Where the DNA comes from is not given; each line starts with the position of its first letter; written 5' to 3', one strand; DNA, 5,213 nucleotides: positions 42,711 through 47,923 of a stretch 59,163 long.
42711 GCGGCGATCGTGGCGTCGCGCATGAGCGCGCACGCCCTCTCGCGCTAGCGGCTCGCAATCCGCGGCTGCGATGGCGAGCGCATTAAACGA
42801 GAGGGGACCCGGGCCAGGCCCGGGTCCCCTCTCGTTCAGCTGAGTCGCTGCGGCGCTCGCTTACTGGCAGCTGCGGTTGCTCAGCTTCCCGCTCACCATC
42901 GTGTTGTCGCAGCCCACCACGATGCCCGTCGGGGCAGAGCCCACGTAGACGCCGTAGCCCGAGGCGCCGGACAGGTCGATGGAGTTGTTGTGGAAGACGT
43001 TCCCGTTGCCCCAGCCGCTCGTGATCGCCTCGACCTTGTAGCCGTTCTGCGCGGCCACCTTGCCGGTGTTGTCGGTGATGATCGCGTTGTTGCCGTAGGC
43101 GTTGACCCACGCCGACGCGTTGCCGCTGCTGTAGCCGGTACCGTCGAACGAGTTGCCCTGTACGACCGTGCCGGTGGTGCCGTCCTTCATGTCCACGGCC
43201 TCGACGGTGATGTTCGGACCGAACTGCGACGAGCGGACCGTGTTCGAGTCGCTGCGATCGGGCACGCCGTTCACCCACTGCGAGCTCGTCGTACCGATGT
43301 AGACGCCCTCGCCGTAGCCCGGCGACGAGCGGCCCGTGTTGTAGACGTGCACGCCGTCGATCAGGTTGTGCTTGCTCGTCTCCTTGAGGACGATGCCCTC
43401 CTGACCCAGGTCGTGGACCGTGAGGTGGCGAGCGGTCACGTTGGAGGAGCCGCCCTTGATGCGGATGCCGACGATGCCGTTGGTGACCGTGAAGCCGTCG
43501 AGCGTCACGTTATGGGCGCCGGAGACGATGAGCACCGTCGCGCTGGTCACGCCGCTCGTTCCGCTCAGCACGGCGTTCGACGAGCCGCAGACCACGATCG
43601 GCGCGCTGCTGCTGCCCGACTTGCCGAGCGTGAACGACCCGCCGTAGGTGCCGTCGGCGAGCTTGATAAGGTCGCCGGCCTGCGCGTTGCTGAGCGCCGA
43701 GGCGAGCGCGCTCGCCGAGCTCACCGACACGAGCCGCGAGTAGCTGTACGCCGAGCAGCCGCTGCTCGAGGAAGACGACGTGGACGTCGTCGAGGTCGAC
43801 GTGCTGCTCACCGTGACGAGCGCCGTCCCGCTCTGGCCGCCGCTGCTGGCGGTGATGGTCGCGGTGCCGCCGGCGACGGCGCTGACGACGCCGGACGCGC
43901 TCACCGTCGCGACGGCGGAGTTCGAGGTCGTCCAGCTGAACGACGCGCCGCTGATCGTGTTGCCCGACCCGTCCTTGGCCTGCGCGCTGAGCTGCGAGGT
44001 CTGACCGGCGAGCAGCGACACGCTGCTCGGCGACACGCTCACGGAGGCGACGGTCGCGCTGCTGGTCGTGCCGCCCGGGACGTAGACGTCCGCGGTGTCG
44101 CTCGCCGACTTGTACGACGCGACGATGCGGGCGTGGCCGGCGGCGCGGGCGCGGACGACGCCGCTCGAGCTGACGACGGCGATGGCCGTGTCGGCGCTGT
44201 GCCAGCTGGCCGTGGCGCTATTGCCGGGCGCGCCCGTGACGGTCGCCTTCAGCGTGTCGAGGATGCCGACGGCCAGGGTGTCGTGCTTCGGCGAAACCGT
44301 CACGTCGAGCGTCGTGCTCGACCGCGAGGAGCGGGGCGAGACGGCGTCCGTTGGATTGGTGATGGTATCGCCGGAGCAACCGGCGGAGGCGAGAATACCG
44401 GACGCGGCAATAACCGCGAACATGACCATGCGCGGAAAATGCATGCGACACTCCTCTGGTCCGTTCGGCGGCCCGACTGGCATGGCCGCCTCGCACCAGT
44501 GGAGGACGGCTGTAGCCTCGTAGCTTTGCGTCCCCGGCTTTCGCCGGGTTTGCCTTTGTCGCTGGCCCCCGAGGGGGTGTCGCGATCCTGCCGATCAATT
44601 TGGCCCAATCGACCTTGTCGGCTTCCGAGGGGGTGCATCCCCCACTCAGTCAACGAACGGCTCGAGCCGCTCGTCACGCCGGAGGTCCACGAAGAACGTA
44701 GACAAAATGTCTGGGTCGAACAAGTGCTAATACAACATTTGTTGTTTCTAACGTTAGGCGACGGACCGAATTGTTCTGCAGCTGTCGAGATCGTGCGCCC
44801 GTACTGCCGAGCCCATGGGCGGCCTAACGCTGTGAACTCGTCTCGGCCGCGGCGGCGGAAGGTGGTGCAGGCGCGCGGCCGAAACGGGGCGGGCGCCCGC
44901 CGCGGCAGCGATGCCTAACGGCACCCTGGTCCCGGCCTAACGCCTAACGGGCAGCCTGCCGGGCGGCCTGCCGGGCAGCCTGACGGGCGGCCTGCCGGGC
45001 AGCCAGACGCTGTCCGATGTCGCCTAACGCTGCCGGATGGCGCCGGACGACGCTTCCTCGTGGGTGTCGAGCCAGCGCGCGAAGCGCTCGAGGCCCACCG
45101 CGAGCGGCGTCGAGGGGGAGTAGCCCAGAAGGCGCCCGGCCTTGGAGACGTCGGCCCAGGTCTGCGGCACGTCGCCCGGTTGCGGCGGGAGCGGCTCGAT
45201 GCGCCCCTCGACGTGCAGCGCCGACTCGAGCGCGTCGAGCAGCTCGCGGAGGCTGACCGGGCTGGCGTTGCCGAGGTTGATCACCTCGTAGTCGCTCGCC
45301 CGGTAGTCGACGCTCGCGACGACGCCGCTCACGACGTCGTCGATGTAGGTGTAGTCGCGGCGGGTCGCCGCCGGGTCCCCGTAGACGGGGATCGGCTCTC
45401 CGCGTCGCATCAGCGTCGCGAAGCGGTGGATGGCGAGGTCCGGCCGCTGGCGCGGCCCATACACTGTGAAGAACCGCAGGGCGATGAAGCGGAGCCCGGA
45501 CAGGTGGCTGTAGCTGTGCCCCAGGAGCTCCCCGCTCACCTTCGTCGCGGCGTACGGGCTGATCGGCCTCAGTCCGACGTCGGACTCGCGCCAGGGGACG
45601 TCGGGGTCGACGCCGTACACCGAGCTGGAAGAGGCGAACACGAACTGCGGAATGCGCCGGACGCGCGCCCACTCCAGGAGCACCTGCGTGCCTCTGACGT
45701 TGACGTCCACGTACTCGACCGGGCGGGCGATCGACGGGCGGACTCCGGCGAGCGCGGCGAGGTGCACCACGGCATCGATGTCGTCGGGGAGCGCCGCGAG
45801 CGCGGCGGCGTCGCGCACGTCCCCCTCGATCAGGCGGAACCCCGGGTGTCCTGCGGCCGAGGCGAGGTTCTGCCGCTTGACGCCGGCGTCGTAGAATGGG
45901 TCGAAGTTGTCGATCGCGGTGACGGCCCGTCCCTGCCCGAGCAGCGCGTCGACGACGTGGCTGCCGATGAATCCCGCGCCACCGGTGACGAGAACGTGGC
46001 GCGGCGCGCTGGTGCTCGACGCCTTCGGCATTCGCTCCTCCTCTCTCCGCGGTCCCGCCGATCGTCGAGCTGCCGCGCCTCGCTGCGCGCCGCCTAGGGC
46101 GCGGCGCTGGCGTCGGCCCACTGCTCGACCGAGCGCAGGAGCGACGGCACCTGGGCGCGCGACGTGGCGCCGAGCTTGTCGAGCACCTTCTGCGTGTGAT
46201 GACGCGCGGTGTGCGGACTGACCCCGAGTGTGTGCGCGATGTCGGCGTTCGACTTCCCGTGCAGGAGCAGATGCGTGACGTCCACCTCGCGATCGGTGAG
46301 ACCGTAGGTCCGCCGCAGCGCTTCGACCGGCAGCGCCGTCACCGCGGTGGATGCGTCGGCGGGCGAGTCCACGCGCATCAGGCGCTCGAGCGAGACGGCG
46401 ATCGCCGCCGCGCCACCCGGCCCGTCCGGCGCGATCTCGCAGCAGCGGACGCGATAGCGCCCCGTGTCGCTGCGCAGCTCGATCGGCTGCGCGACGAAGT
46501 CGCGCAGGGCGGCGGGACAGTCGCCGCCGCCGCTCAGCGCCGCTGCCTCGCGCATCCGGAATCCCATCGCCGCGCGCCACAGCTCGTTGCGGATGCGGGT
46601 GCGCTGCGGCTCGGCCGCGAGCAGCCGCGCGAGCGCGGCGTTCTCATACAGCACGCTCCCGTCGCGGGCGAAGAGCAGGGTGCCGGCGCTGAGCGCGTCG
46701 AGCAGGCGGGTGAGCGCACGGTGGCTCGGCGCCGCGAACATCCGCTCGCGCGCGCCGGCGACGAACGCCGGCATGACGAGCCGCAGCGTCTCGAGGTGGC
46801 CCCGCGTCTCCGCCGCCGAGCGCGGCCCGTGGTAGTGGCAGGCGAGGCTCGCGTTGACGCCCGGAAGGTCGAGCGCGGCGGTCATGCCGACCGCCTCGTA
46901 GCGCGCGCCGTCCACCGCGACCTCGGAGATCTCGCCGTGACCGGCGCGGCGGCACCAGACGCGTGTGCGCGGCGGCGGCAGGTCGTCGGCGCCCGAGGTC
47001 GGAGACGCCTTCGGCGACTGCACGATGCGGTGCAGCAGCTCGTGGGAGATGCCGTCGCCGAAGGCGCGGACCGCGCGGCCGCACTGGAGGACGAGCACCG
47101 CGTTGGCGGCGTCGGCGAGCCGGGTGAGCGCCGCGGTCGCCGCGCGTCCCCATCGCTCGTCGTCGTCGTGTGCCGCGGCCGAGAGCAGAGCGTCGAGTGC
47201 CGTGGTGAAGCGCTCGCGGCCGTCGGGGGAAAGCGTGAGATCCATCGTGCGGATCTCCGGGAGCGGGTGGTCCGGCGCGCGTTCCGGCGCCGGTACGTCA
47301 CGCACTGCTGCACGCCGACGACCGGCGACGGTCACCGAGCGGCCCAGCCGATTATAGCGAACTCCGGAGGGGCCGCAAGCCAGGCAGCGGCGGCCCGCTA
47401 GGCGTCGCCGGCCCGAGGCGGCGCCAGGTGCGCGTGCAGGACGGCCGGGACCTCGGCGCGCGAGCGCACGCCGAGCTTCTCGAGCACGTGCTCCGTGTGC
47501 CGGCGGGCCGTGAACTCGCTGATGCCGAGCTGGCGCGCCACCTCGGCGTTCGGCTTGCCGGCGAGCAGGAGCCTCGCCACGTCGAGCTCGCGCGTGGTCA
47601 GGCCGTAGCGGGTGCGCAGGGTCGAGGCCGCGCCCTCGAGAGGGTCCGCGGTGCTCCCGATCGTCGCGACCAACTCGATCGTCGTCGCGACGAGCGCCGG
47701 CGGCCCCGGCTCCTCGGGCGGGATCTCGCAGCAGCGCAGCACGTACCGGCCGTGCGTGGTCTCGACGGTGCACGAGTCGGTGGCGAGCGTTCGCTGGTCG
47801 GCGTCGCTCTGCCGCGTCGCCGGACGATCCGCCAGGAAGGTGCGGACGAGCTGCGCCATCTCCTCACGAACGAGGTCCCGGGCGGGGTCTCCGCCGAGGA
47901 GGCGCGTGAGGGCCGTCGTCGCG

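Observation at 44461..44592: GEMM-I c-di-GMP riboswitch controlling a secreted beta-helix (polysaccharide lyase-like) lipoprotein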

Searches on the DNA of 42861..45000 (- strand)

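Call 14: search_rna_families(source=window, start=44300, end=45000, threshold=evalue, max_evalue=10, show_alignments=3)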
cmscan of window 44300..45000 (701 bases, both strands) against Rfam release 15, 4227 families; matches with E-value up to 10: 5.
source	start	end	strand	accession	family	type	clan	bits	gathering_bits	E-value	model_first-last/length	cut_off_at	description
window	44463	44563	-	RF03167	c-di-GMP-I-GGC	Cis-reg; riboswitch;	CL00126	69.6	59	2.3e-16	1-80/80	no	c-di-GMP-I-GGC riboswitch aptamer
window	44905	44963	-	RF03015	Transposase-2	Gene; sRNA;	-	19.1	42.7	0.25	11-68/69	no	Transposase-2 RNA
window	44941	44989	-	RF00718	mir-431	Gene; miRNA;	-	18.5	70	2.6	1-86/86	no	mir-431 microRNA precursor family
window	44695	44755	+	RF00071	SNORD73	Gene; snRNA; snoRNA; CD-box;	-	18.4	42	3.1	1-72/72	no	Small nucleolar RNA SNORD73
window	44940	45000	-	RF02876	AS-pc02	Gene; antisense;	-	10.8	40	5.1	126-185/185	5'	Antisense to pHK01_099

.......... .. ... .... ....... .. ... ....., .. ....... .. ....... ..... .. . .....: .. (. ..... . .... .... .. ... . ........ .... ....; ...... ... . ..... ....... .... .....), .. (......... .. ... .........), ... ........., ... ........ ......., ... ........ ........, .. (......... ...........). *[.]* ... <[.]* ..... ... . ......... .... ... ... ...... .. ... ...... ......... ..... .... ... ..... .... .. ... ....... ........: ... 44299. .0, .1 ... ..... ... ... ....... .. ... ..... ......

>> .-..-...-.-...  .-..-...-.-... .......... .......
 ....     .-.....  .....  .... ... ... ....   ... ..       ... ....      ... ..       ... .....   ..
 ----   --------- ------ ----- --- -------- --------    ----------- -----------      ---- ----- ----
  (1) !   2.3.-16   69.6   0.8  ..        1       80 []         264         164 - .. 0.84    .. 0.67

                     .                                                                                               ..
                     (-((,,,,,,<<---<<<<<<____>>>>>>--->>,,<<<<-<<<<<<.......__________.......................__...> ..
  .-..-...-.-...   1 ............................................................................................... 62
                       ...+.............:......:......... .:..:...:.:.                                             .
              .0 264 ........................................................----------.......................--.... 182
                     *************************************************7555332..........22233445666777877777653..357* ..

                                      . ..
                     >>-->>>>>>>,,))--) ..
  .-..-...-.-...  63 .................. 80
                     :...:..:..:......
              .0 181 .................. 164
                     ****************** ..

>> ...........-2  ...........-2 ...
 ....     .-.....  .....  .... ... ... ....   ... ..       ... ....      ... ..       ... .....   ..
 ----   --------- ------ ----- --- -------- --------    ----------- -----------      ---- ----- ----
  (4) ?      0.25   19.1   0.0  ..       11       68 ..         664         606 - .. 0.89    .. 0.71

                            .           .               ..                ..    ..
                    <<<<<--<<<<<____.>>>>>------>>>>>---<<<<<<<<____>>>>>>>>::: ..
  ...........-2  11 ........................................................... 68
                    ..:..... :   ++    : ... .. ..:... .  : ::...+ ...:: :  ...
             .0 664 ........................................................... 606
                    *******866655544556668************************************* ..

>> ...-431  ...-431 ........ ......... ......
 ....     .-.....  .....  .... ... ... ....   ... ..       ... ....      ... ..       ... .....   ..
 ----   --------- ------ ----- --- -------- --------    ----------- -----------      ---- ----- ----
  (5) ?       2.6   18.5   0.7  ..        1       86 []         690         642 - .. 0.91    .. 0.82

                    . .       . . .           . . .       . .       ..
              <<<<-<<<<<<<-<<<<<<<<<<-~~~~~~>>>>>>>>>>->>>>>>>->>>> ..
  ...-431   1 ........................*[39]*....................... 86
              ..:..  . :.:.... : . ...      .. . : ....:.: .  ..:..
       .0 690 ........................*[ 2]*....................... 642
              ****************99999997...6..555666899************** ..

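Call 25: search_rna_families(sources=[L001, L002, L003, L004, L005, L006, L007, L008, L009, L010], threshold=gathering, show_alignments=0)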
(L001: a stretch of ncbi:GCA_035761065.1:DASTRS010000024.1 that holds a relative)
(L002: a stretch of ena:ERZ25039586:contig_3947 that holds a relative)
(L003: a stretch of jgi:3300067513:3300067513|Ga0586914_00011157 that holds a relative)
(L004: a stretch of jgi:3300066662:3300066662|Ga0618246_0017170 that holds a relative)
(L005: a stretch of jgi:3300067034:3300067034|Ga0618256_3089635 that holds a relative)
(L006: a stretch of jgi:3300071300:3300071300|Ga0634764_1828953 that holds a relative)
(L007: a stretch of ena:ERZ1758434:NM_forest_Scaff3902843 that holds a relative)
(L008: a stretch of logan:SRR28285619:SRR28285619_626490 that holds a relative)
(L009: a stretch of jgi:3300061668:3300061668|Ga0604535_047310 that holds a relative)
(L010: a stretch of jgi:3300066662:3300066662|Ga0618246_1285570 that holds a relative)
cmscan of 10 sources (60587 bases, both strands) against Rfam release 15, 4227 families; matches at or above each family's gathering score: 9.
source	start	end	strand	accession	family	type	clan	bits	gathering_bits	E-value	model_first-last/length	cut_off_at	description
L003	2886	2978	+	RF01051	c-di-GMP-I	Cis-reg; riboswitch;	CL00126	64.3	35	2.6e-10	1-87/87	no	c-di-GMP-I riboswitch aptamer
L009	826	917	+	RF01051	c-di-GMP-I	Cis-reg; riboswitch;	CL00126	52.2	35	2.4e-07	1-87/87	no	c-di-GMP-I riboswitch aptamer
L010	401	492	+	RF01051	c-di-GMP-I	Cis-reg; riboswitch;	CL00126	52.2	35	2.4e-07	1-87/87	no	c-di-GMP-I riboswitch aptamer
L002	3832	3923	+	RF01051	c-di-GMP-I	Cis-reg; riboswitch;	CL00126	50.8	35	5.3e-07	1-87/87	no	c-di-GMP-I riboswitch aptamer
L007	2789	2889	+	RF01051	c-di-GMP-I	Cis-reg; riboswitch;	CL00126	49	35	1.4e-06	1-87/87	no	c-di-GMP-I riboswitch aptamer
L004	1585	1676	+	RF01051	c-di-GMP-I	Cis-reg; riboswitch;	CL00126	48.5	35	1.9e-06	1-87/87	no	c-di-GMP-I riboswitch aptamer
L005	1510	1601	+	RF01051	c-di-GMP-I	Cis-reg; riboswitch;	CL00126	48.5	35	1.9e-06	1-87/87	no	c-di-GMP-I riboswitch aptamer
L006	10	90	+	RF01051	c-di-GMP-I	Cis-reg; riboswitch;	CL00126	43.8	35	2.7e-05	12-87/87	no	c-di-GMP-I riboswitch aptamer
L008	1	88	+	RF01051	c-di-GMP-I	Cis-reg; riboswitch;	CL00126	39.3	35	0.00033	14-87/87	5'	c-di-GMP-I riboswitch aptamer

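Call 26: search_rna_families(source=L001, start=3600, end=4100, threshold=evalue, max_evalue=10, show_alignments=2)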
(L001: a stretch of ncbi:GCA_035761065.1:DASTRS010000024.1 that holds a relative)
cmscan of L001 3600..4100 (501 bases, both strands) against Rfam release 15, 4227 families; matches with E-value up to 10: 2.
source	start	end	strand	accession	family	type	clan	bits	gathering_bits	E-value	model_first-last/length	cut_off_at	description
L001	3633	3699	-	RF01744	livK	Cis-reg;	-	16.7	65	6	1-84/84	no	livK RNA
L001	4035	4062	+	RF03970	mir-2766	Gene; miRNA;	-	13.2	60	9.3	1-68/68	no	mir-2766 microRNA precursor family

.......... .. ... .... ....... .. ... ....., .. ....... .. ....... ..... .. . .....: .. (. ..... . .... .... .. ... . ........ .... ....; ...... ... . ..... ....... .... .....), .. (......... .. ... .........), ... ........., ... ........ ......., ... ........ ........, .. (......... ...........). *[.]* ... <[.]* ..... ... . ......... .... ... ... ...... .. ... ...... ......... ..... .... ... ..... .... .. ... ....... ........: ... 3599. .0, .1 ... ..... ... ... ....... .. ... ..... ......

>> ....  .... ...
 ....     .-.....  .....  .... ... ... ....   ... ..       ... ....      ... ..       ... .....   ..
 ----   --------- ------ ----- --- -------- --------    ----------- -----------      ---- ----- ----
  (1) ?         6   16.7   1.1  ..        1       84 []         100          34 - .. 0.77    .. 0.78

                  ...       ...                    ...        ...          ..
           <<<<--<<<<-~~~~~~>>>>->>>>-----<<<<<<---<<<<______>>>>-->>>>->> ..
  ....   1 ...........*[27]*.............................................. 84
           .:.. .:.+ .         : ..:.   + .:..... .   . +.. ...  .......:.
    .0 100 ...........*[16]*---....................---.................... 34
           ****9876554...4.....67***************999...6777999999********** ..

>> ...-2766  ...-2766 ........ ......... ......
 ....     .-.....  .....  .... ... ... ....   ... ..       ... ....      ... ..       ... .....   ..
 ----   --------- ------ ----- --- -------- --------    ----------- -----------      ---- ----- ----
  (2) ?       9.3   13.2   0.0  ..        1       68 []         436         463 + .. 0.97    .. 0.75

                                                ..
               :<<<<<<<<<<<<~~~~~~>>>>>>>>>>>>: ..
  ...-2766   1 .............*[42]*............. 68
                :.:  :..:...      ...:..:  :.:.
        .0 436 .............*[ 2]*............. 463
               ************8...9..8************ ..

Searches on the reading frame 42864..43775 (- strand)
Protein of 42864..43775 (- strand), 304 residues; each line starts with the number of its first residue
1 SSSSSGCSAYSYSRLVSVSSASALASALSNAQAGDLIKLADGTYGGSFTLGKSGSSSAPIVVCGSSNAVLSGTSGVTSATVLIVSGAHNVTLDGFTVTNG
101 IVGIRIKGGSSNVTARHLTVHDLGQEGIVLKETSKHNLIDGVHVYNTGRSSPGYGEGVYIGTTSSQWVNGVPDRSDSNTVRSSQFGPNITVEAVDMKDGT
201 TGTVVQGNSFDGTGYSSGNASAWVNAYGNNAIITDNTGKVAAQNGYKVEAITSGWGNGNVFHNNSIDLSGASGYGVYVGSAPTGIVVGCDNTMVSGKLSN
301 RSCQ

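Call 50: search_solved_structures(query=window:42864-43775:-, max_evalue=1, show_alignments=1)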
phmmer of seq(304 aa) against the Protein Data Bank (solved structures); distinct sequences matched with E-value up to 1: 13.
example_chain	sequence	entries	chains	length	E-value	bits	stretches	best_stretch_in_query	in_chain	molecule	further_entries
6kfn_A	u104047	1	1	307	2.2e-39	138.9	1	13-281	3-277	alginate lyase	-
7c33_A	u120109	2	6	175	0.12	15.1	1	32-124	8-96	Non-structural protein 3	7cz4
13ri_A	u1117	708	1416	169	0.12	15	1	34-124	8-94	Non-structural protein 3 | Papain-like protease nsp3 | Replicase polyprotein 1ab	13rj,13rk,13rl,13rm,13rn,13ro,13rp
6ywk_A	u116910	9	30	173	0.13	14.9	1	36-124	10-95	NSP3 macrodomain | Papain-like protease nsp3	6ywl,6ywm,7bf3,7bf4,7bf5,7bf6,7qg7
8tv6_A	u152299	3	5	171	0.13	14.9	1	36-124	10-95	Papain-like protease nsp3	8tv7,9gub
5rvj_A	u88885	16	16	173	0.14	14.8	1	36-124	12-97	Non-structural protein 3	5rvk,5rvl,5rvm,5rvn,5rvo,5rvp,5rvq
7kg3_A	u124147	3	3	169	0.15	14.7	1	36-124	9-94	Non-structural protein 3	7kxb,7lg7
6vxs_A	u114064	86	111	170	0.15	14.7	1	36-124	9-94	Non-structural protein 3 | Papain-like protease nsp3 | Papain-like protease Non-structural protein 3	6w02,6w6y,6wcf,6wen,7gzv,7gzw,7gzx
7tx4_A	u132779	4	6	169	0.15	14.7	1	36-124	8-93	Papain-like protease nsp3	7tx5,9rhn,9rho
6woj_A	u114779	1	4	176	0.15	14.7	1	36-124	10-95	Non-structural protein 3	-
6wey_A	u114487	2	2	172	0.16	14.6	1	36-124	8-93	Non-structural protein 3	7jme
6z5t_A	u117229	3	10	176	0.16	14.6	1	36-124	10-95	Replicase polyprotein 1ab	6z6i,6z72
8azc_A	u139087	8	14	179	0.16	14.6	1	36-124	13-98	Papain-like protease nsp3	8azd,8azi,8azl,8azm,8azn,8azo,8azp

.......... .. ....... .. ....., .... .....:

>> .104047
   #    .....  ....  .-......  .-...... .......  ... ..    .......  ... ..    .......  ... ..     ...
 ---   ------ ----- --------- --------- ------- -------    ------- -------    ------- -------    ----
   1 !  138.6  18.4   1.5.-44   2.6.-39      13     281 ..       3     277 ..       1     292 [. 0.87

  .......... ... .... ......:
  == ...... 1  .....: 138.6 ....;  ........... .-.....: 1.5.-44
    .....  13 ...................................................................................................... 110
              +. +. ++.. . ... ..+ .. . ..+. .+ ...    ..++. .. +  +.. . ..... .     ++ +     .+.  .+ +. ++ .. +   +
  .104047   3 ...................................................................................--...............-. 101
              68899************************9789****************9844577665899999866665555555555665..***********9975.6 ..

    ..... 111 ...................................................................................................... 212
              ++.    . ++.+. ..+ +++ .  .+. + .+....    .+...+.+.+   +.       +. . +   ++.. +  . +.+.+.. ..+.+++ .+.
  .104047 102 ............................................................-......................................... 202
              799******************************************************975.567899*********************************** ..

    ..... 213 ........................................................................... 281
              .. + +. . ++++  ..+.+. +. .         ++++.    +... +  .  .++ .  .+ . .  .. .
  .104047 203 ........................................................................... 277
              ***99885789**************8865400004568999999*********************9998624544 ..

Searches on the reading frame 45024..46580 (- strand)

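Call 5: search_protein_families(library=pfam, proteins=[window:45024-46580:-], max_evalue=0.01)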
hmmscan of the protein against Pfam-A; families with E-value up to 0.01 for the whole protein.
window:45024-46580:- (518 aa): 9 families
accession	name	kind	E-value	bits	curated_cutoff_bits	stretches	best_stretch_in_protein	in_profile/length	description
PF01370.27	Epimerase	-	4.8e-56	190.3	20.9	1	196-437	1-240/240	NAD dependent epimerase/dehydratase family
PF16363.11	GDP_Man_Dehyd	-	1.1e-51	176.7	27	1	197-498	1-330/332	GDP-mannose 4,6 dehydratase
PF01073.25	3Beta_HSD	-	1.5e-21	77.1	22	1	197-421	1-226/280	3-beta hydroxysteroid dehydrogenase/isomerase family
PF04321.23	RmlD_sub_bind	-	1.3e-14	54.4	27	1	195-456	2-232/287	RmlD substrate binding domain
PF02719.21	Polysacc_synt_2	-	1.2e-12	48.1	20.2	1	196-451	1-243/293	Polysaccharide biosynthesis protein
PF07993.18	NAD_binding_4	-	3.3e-09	36.7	20.1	1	260-375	81-209/258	Male sterility protein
PF13460.12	NAD_binding_10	-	4e-08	33.8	27.2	1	200-333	1-114/184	NAD(P)H-binding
PF05368.20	NmrA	-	0.00033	20.8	27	1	195-276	4-78/298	NmrA-like family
PF08659.16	KR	-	0.0019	18.6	22.6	1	196-320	3-138/180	KR domain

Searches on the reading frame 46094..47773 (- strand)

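Call 5: search_protein_families(library=pfam, proteins=[window:46094-47773:-], max_evalue=0.01)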
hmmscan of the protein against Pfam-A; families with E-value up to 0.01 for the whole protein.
window:46094-47773:- (559 aa): 2 families
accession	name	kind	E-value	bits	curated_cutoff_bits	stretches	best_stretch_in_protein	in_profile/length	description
PF00196.25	GerE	-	3.8e-12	46.1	23.5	1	492-542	3-53/57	Bacterial regulatory proteins, luxR family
PF08281.18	Sigma70_r4_2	-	0.0072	16.4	25.7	0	504-534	24-54/54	Sigma-70, region 4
